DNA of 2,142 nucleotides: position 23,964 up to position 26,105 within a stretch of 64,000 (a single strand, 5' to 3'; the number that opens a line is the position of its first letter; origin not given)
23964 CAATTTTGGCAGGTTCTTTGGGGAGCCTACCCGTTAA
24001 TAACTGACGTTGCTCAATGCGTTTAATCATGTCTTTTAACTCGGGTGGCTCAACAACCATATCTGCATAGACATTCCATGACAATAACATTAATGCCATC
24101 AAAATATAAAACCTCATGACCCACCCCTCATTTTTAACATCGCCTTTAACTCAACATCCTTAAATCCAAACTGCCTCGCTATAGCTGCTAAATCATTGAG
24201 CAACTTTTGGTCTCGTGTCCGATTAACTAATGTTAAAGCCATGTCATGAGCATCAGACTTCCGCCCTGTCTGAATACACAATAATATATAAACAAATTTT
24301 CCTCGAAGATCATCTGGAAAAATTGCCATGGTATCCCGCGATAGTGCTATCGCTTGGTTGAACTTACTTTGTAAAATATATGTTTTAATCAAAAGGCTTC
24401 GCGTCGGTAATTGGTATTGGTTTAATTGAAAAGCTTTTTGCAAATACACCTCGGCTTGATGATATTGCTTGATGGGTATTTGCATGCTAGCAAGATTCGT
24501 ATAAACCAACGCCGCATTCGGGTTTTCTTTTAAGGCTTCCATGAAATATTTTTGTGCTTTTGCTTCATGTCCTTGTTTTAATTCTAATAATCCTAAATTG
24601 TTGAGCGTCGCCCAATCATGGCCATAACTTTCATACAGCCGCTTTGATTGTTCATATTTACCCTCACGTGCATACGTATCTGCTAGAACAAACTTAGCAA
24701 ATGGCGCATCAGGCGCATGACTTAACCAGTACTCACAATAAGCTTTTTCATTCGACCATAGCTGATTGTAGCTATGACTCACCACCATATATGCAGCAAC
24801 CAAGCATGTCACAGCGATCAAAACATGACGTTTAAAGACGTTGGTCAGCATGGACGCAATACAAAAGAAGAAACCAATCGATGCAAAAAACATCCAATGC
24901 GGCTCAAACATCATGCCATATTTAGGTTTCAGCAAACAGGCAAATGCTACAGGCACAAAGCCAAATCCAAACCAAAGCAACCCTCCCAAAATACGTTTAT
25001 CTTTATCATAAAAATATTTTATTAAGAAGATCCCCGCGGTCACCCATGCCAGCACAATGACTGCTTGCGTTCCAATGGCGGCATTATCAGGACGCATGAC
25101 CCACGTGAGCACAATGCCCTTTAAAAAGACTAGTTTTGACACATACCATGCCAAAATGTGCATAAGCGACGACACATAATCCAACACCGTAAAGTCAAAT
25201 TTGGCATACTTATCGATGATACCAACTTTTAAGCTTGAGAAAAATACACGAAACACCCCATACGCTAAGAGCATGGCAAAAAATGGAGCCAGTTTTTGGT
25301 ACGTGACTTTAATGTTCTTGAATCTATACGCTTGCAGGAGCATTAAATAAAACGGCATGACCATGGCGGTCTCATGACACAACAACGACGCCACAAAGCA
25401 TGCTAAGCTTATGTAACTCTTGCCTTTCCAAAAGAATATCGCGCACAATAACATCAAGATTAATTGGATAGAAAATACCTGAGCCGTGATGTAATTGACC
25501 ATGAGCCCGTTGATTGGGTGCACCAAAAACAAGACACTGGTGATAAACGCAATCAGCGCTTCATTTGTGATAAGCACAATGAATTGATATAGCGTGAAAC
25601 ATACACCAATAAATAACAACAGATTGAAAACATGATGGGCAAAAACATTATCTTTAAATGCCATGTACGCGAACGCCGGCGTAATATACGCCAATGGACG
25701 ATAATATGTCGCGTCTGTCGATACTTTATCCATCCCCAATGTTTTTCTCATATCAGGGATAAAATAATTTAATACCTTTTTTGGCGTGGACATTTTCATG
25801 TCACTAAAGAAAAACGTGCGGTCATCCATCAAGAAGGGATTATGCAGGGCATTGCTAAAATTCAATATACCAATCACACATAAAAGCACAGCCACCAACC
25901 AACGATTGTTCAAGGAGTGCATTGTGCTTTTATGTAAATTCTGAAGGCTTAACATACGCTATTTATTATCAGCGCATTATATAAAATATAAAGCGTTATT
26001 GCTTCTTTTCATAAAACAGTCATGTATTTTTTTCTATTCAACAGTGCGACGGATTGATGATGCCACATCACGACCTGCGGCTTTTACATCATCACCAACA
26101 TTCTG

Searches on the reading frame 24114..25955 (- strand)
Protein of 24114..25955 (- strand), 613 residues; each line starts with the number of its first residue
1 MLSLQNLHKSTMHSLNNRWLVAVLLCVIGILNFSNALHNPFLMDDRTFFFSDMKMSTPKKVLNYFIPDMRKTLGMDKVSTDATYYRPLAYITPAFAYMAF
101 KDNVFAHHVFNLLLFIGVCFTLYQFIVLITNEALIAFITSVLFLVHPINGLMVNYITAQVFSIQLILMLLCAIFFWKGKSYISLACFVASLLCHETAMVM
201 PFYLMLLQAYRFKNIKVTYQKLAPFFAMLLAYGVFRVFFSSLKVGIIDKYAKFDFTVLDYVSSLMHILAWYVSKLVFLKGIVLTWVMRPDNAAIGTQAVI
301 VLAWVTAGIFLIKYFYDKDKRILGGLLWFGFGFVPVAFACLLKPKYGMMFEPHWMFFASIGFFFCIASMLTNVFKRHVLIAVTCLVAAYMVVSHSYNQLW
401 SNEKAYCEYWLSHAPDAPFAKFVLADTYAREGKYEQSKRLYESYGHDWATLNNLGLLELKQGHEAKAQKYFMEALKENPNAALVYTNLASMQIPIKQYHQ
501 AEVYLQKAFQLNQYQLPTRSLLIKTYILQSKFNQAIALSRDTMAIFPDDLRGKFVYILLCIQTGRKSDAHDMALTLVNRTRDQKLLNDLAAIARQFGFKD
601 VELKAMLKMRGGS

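Call 46: search_protein_families(library=pfam, proteins=[window:24114-25955:-], max_evalue=0.0001)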
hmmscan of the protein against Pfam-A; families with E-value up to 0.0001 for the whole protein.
window:24114-25955:- (613 aa): 7 families
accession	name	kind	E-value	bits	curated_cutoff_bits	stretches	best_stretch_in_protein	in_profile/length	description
PF14559.12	TPR_19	-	1.1e-10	42.2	25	0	528-590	3-65/68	Tetratricopeptide repeat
PF07719.23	TPR_2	-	1.3e-08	34.7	27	1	450-480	3-33/34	Tetratricopeptide repeat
PF13181.12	TPR_8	-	2.7e-08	33.8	25.7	0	451-480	4-33/34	Tetratricopeptide repeat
PF00515.34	TPR_1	-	1.3e-07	31.6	27.8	0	450-480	3-33/34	Tetratricopeptide repeat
PF13431.12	TPR_17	-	2.6e-06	27.7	24.4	0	470-502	1-33/34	Tetratricopeptide repeat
PF13424.12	TPR_12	-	3e-06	27.8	30.1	0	434-476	26-73/77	Tetratricopeptide repeat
PF13428.12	TPR_14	-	3.3e-06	27.7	23.5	0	452-490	5-43/44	Tetratricopeptide repeat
